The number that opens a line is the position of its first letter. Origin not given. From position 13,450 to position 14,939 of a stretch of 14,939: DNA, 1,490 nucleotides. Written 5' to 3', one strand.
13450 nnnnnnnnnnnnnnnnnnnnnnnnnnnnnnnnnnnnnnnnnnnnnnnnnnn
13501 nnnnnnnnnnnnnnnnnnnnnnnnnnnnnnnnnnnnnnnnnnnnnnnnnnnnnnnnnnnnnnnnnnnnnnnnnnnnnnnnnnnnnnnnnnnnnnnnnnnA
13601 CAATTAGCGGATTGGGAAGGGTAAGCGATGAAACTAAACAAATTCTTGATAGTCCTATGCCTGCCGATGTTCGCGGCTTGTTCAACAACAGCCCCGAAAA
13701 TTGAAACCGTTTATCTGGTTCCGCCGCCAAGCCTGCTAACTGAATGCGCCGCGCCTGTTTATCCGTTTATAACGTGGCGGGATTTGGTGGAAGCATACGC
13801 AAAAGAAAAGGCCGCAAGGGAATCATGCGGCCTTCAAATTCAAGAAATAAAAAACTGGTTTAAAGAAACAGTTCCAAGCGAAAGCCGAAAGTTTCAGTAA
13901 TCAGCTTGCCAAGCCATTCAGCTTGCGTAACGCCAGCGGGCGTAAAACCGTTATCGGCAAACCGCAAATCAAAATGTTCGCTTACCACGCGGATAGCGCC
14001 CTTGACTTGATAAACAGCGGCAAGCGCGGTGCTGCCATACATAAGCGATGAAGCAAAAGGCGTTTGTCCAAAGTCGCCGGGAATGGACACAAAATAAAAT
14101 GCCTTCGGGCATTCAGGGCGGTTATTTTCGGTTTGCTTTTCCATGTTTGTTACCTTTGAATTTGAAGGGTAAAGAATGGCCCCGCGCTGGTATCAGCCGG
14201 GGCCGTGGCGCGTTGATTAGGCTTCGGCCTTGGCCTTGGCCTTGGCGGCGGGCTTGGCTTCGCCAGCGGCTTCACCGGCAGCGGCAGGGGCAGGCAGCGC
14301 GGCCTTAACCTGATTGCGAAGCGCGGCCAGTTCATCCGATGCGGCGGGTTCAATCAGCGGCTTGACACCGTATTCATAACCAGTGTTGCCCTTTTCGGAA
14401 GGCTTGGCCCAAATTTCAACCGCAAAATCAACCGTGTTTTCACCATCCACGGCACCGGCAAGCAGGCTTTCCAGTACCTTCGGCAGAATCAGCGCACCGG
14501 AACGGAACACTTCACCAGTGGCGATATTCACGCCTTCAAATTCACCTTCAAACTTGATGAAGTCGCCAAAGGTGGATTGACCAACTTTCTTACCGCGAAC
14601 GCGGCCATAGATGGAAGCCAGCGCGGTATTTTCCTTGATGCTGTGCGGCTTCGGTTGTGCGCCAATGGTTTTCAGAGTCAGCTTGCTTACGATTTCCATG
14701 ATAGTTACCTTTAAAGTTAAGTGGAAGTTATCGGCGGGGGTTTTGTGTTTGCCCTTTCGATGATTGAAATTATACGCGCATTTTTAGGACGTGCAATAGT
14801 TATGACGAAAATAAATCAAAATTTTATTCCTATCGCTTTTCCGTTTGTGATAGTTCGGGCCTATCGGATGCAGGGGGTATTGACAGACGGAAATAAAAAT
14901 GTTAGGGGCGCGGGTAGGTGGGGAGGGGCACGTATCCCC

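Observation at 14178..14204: Stable stem-loop between the two early ssDNA-binding genes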

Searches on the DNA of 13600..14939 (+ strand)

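Call 6: search_dna_similar(query=window:13600-14939:+, collection=phages, mode=distant, max_rows=40)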
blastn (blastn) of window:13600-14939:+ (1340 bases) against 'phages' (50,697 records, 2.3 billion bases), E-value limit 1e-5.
Records with a match: 77; places in all: 104; records where one place covers at least 80% of the query: 75.
Best place of each record, by identity: >=99% 2; 95-99% 52; 90-95% 12; 80-90% 1; 60-80% 10.
By first word of the organism name: Enterobacteria 62; Salmonella 11; Burkholderia 2; Erwinia 1; Pseudomonas 1.
By host as written in the record: Salmonella enterica serovar Typhimurium LT2 - pKJK5 50; - 11; Salmonella enterica subsp. enterica serovar Typhimurium BAA-2828 (MHM112) 11; Burkholderia contaminans 5080 1; Erwinia amylovora KT-1 1; Pseudomonas putida KT2440 - pKJK5 1; Burkholderia cepacia 1; Pseudomonas putida KT2440 1.
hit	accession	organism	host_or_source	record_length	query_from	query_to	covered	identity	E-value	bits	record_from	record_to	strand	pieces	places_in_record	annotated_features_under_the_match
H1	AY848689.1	Enterobacteria phage PRD1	-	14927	1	1340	100%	98.1%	0e+0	2300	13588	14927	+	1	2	XII: ssDNA binding protein | XIX: ssDNA binding protein | ORFv: hypothetical protein | ORFu: hypothetical protein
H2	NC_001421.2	Enterobacteria phage PRD1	-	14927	1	1340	100%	98.1%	0e+0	2300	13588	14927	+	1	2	XII: single strand DNA binding protein | XIX: single strand DNA binding protein | ORFv: Rz-like spanin | ORFu: Rz-like spanin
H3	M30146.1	Enterobacteria phage PRD1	-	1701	1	1340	100%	98.0%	0e+0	2292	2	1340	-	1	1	early protein XII | early protein XIX (put.); putative | inverted terminal repeat | right early promoter | ribosome_binding_site (x2)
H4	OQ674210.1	Burkholderia phage vB_Bco-CSP1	Burkholderia contaminans 5080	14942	1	1340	100%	97.9%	0e+0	2291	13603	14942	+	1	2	ssDNA-binding protein (x2) | repeat_region | hypothetical protein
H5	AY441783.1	Enterobacteria phage PR772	-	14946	1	1340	100%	97.4%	0e+0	2256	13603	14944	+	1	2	ssDNA-binding protein (x2) | ORFv | 3' terminal repeat | ORFu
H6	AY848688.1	Enterobacteria phage PR772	-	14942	1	1340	100%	97.4%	0e+0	2256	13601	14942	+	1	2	XII: ssDNA binding protein | XIX: ssDNA binding protein | ORFv: hypothetical protein | ORFu: hypothetical protein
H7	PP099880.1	Erwinia phage RH-42-1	Erwinia amylovora KT-1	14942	1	1340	100%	96.8%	0e+0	2220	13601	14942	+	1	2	hypothetical protein (x3)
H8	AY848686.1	Enterobacteria phage PR4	-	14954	1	1340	100%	96.6%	0e+0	2205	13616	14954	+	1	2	XII: ssDNA binding protein | XIX: ssDNA binding protein | ORFv: hypothetical protein | ORFu: hypothetical protein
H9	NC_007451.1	Enterobacteria phage PR4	-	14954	1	1340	100%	96.6%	0e+0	2205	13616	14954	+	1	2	XII: single strand DNA binding protein | XIX: single strand DNA binding protein | ORFv: Rz-like spanin | ORFu: Rz-like spanin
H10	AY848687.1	Enterobacteria phage PR5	-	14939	1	1340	100%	96.0%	0e+0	2178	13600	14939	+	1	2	XII: ssDNA binding protein | XIX: ssDNA binding protein | ORFv: hypothetical protein | ORFu: hypothetical protein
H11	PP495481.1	Salmonella phage PKJ.Vi.20.2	Salmonella enterica subsp. enterica ...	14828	1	1331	99%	96.5%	0e+0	2192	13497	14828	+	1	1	ssDNA binding protein (x2) | hypothetical protein (x2)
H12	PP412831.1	Enterobacteria phage PRDemerald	Salmonella enterica serovar Typhimurium ...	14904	1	1309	98%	97.7%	0e+0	2224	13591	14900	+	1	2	ssDNA binding protein (x2) | Rz1-like spanin | Rz-like spanin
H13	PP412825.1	Enterobacteria phage PRDcerulean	Pseudomonas putida KT2440 - pKJK5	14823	1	1297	97%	97.5%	0e+0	2192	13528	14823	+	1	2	ssDNA binding protein (x2) | Rz1-like spanin | Rz-like spanin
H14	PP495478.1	Salmonella phage PKJ.Sj.20.2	Salmonella enterica subsp. enterica ...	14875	1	1299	97%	97.0%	0e+0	2163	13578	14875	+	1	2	ssDNA binding protein (x2) | hypothetical protein (x2)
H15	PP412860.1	Enterobacteria phage PRDskutterchuck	Salmonella enterica serovar Typhimurium ...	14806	1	1300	97%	96.8%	0e+0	2169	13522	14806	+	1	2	ssDNA binding protein (x2) | Rz1-like spanin | Rz-like spanin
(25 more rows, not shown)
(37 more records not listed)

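Call 7: get_annotated_region(hit=H3, flank=400)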
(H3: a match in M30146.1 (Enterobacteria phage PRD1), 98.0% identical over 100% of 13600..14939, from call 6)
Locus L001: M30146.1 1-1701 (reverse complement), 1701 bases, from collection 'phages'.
description: Bacteriophage PRD1 early protein genes XII and XIX, complete cds.
organism: Enterobacteria phage PRD1 (NCBI taxid 10658)
taxonomy: Viruses; Varidnaviria; Bamfordvirae; Preplasmiviricota; Tectiliviricetes; Kalamavirales; Tectiviridae; Alphatectivirus; Alphatectivirus PRD1
host: -; source: -; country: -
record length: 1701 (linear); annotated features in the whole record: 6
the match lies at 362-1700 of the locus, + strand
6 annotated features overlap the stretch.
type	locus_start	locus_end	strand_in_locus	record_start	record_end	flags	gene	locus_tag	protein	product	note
CDS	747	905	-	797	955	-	-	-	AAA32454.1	-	early protein XIX (put.); putative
regulatory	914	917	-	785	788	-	-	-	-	ribosome_binding_site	ribosome binding site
CDS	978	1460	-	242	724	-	-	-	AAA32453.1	-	early protein XII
regulatory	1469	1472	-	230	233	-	-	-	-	ribosome_binding_site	ribosome binding site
misc_feature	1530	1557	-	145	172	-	-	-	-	-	right early promoter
repeat_region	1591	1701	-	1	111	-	-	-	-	-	inverted terminal repeat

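Call 8: get_annotated_region(hit=H1, flank=1000)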
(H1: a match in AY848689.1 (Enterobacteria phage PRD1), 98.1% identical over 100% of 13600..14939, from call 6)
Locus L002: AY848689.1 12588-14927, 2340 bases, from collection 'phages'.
description: Enterobacteria phage PRD1, complete genome.
organism: Enterobacteria phage PRD1 (NCBI taxid 10658)
taxonomy: Viruses; Varidnaviria; Bamfordvirae; Preplasmiviricota; Tectiliviricetes; Kalamavirales; Tectiviridae; Alphatectivirus; Alphatectivirus PRD1
host: -; source: -; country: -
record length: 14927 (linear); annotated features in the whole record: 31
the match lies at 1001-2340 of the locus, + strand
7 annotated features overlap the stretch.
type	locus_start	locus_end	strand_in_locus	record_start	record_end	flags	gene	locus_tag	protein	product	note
CDS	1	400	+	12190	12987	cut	VII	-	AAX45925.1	transclycosylase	P7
CDS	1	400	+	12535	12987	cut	XIV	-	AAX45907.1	DNA delivery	P14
CDS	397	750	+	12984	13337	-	XXXV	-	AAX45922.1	holin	P35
CDS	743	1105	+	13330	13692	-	ORFu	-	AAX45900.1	hypothetical protein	gpu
CDS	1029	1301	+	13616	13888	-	ORFv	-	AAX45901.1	hypothetical protein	gpv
CDS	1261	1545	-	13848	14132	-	XIX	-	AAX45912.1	ssDNA binding protein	P19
CDS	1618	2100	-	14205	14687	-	XII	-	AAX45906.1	ssDNA binding protein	P12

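Call 9: search_dna_similar(query=window:13860-14699:+, collection=phages, mode=distant, max_rows=60, rows=spread)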
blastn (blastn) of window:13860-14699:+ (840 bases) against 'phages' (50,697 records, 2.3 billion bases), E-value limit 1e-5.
Records with a match: 76; places in all: 76; records where one place covers at least 80% of the query: 65.
Best place of each record, by identity: >=99% 3; 95-99% 51; 90-95% 11; 80-90% 11.
By first word of the organism name: Enterobacteria 61; Salmonella 11; Burkholderia 2; Erwinia 1; Pseudomonas 1.
By host as written in the record: Salmonella enterica serovar Typhimurium LT2 - pKJK5 50; Salmonella enterica subsp. enterica serovar Typhimurium BAA-2828 (MHM112) 11; - 10; Burkholderia contaminans 5080 1; Burkholderia cepacia 1; Pseudomonas putida KT2440 - pKJK5 1; Erwinia amylovora KT-1 1; Pseudomonas putida KT2440 1.
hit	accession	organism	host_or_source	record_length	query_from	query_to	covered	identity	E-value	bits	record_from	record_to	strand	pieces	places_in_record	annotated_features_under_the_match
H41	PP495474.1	Salmonella phage PKJ.Ry.20.1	Salmonella enterica subsp. enterica ...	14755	1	840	100%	99.2%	0e+0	1484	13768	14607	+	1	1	ssDNA binding protein (x2) | hypothetical protein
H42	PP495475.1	Salmonella phage PKJ.Ry.20.2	Salmonella enterica subsp. enterica ...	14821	1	840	100%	99.2%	0e+0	1484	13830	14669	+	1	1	ssDNA binding protein (x2) | hypothetical protein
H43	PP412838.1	Enterobacteria phage PRDjet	Salmonella enterica serovar Typhimurium ...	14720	1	840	100%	98.8%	0e+0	1471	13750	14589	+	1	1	ssDNA binding protein (x2) | Rz1-like spanin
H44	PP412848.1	Enterobacteria phage PRDolive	Salmonella enterica serovar Typhimurium ...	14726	1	840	100%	98.8%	0e+0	1471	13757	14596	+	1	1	ssDNA binding protein (x2) | Rz1-like spanin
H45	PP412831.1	Enterobacteria phage PRDemerald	Salmonella enterica serovar Typhimurium ...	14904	1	840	100%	98.7%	0e+0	1466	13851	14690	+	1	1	ssDNA binding protein (x2) | Rz1-like spanin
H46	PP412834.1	Enterobacteria phage PRDgold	Salmonella enterica serovar Typhimurium ...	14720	1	840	100%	98.6%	0e+0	1462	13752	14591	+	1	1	ssDNA binding protein (x2) | Rz1-like spanin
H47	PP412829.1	Enterobacteria phage PRDcochinilla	Salmonella enterica serovar Typhimurium ...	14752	1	840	100%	98.5%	0e+0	1457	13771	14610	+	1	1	ssDNA binding protein (x2) | Rz1-like spanin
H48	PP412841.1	Enterobacteria phage PRDmahogany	Salmonella enterica serovar Typhimurium ...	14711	1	840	100%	98.3%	0e+0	1464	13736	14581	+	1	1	ssDNA binding protein (x2) | Rz1-like spanin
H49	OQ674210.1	Burkholderia phage vB_Bco-CSP1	Burkholderia contaminans 5080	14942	1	840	100%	98.3%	0e+0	1452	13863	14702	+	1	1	ssDNA-binding protein (x2)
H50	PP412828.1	Enterobacteria phage PRDcobalt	Salmonella enterica serovar Typhimurium ...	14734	1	840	100%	98.3%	0e+0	1452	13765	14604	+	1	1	ssDNA binding protein (x2) | Rz1-like spanin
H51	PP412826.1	Enterobacteria phage PRDchartreuse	Salmonella enterica serovar Typhimurium ...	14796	1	840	100%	98.1%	0e+0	1443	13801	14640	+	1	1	ssDNA binding protein (x2) | Rz1-like spanin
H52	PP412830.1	Enterobacteria phage PRDcrimson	Salmonella enterica serovar Typhimurium ...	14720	1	840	100%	98.1%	0e+0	1443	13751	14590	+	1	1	ssDNA binding protein (x2) | Rz1-like spanin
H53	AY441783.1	Enterobacteria phage PR772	-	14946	1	840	100%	98.0%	0e+0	1439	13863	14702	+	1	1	ssDNA-binding protein (x2) | ORFv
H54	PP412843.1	Enterobacteria phage PRDmaroon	Salmonella enterica serovar Typhimurium ...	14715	1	840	100%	98.0%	0e+0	1439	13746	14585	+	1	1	ssDNA binding protein (x2) | Rz1-like spanin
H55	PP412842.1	Enterobacteria phage PRDmamacita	Salmonella enterica serovar Typhimurium ...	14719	1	840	100%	97.9%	0e+0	1434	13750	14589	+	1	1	ssDNA binding protein (x2) | Rz1-like spanin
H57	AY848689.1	Enterobacteria phage PRD1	-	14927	1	840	100%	97.7%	0e+0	1430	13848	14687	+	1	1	XII: ssDNA binding protein | XIX: ssDNA binding protein | ORFv: hypothetical protein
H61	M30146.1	Enterobacteria phage PRD1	-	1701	1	840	100%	97.6%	0e+0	1422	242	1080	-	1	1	early protein XII | early protein XIX (put.); putative | ribosome_binding_site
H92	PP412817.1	Enterobacteria phage PRDasparagus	Salmonella enterica serovar Typhimurium ...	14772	315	840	63%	88.2%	0e+0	664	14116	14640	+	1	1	ssDNA binding protein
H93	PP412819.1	Enterobacteria phage PRDavocado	Salmonella enterica serovar Typhimurium ...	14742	315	840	63%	87.4%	6e-180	636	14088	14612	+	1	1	ssDNA binding protein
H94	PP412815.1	Enterobacteria phage PRDamber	Salmonella enterica serovar Typhimurium ...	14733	315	840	63%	85.9%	2e-174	618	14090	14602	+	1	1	ssDNA binding protein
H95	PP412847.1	Enterobacteria phage PRDobsidian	Salmonella enterica serovar Typhimurium ...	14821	315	840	63%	85.5%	2e-166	590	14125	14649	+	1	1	ssDNA binding protein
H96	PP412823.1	Enterobacteria phage PRDcanary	Salmonella enterica serovar Typhimurium ...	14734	315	840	63%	85.3%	1e-164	586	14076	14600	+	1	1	ssDNA binding protein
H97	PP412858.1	Enterobacteria phage PRDsepia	Salmonella enterica serovar Typhimurium ...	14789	315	840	63%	85.3%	1e-164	586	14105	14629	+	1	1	ssDNA binding protein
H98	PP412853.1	Enterobacteria phage PRDrose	Salmonella enterica serovar Typhimurium ...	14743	315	840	63%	85.3%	2e-167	594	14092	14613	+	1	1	ssDNA binding protein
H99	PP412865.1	Enterobacteria phage PRDwine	Salmonella enterica serovar Typhimurium ...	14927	315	840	63%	85.0%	4e-163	581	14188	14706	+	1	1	ssDNA binding protein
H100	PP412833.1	Enterobacteria phage PRDfuchsia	Salmonella enterica serovar Typhimurium ...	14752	315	840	63%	83.8%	1e-156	558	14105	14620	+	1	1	ssDNA binding protein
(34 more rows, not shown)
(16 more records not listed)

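Call 10: get_annotated_region(hit=H92, flank=900)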
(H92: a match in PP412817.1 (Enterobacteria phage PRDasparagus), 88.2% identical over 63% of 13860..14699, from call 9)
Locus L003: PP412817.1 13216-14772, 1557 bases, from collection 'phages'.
description: Enterobacteria phage PRDasparagus, complete genome.
organism: Enterobacteria phage PRDasparagus (NCBI taxid 3127582)
taxonomy: Viruses; Varidnaviria; Bamfordvirae; Preplasmiviricota; Tectiliviricetes; Kalamavirales; Tectiviridae
host: Salmonella enterica serovar Typhimurium LT2 - pKJK5; source: -; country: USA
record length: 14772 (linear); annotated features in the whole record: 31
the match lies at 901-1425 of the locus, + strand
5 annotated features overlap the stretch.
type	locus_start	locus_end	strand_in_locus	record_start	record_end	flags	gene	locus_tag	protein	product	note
CDS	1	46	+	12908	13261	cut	-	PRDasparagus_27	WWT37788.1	holin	P35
CDS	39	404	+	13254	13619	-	-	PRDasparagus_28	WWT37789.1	Rz-like spanin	P36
CDS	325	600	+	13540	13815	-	-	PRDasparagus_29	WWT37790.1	Rz1-like spanin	P37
CDS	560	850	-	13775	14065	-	-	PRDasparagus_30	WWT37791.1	ssDNA binding protein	P19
CDS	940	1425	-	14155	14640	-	-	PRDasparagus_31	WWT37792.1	ssDNA binding protein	P12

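Call 11: get_annotated_region(hit=H94, flank=900)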
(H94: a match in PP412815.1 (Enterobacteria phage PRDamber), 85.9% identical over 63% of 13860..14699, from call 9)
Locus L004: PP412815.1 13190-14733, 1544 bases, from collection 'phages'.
description: Enterobacteria phage PRDamber, complete genome.
organism: Enterobacteria phage PRDamber (NCBI taxid 3127580)
taxonomy: Viruses; Varidnaviria; Bamfordvirae; Preplasmiviricota; Tectiliviricetes; Kalamavirales; Tectiviridae
host: Salmonella enterica serovar Typhimurium LT2 - pKJK5; source: -; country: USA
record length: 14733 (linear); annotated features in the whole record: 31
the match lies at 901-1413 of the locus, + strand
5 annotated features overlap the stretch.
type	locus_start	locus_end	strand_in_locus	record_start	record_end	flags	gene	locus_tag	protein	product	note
CDS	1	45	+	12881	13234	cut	-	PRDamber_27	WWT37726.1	holin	P35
CDS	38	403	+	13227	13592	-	-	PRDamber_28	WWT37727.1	Rz-like spanin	P36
CDS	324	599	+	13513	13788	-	-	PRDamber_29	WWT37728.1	Rz1-like spanin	P37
CDS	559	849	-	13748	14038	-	-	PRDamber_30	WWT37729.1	ssDNA binding protein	P19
CDS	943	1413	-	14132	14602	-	-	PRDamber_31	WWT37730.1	ssDNA binding protein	P12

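Call 12: get_annotated_region(hit=H95, flank=900)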
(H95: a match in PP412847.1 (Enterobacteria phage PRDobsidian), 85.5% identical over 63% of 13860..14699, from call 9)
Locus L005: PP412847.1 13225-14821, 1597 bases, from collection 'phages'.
description: Enterobacteria phage PRDobsidian, complete genome.
organism: Enterobacteria phage PRDobsidian (NCBI taxid 3127611)
taxonomy: Viruses; Varidnaviria; Bamfordvirae; Preplasmiviricota; Tectiliviricetes; Kalamavirales; Tectiviridae
host: Salmonella enterica serovar Typhimurium LT2 - pKJK5; source: -; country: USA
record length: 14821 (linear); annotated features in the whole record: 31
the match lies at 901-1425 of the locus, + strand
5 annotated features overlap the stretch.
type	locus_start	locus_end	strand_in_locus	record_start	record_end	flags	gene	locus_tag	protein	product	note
CDS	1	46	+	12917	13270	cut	-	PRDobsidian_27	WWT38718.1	holin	P35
CDS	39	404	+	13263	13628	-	-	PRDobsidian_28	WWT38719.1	Rz-like spanin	P36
CDS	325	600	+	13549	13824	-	-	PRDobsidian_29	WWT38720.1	Rz1-like spanin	P37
CDS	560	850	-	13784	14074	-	-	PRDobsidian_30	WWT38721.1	ssDNA binding protein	P19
CDS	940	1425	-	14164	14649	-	-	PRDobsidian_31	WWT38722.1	ssDNA binding protein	P12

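Call 13: get_annotated_region(hit=H99, flank=900)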
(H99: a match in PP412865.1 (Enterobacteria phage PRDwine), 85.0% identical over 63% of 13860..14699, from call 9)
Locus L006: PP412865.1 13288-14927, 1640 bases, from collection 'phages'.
description: Enterobacteria phage PRDwine, complete genome.
organism: Enterobacteria phage PRDwine (NCBI taxid 3127629)
taxonomy: Viruses; Varidnaviria; Bamfordvirae; Preplasmiviricota; Tectiliviricetes; Kalamavirales; Tectiviridae
host: Salmonella enterica serovar Typhimurium LT2 - pKJK5; source: -; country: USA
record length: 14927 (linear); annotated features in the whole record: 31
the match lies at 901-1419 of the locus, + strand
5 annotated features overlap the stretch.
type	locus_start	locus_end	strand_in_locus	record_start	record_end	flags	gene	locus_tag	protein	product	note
CDS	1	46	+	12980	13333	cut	-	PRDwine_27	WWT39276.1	holin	P35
CDS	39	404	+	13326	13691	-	-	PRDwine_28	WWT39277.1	Rz-like spanin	P36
CDS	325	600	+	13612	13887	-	-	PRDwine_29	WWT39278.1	Rz1-like spanin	P37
CDS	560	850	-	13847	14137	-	-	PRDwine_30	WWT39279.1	ssDNA binding protein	P19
CDS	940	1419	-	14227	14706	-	-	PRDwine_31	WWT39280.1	ssDNA binding protein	P12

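Call 14: get_annotated_region(hit=H100, flank=900)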
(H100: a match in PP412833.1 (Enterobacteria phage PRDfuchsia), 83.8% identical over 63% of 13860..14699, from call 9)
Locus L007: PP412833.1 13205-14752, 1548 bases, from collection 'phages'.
description: Enterobacteria phage PRDfuchsia, complete genome.
organism: Enterobacteria phage PRDfuchsia (NCBI taxid 3127597)
taxonomy: Viruses; Varidnaviria; Bamfordvirae; Preplasmiviricota; Tectiliviricetes; Kalamavirales; Tectiviridae
host: Salmonella enterica serovar Typhimurium LT2 - pKJK5; source: -; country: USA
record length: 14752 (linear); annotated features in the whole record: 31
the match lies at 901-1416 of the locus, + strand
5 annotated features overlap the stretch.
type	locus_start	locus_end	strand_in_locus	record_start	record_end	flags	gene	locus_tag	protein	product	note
CDS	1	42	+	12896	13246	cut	-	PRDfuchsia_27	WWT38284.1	holin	P35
CDS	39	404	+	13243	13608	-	-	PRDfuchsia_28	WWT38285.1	Rz-like spanin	P36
CDS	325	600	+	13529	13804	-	-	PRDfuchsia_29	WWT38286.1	Rz1-like spanin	P37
CDS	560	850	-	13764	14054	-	-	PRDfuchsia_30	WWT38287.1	ssDNA binding protein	P19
CDS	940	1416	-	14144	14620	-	-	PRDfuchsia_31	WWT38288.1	ssDNA binding protein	P12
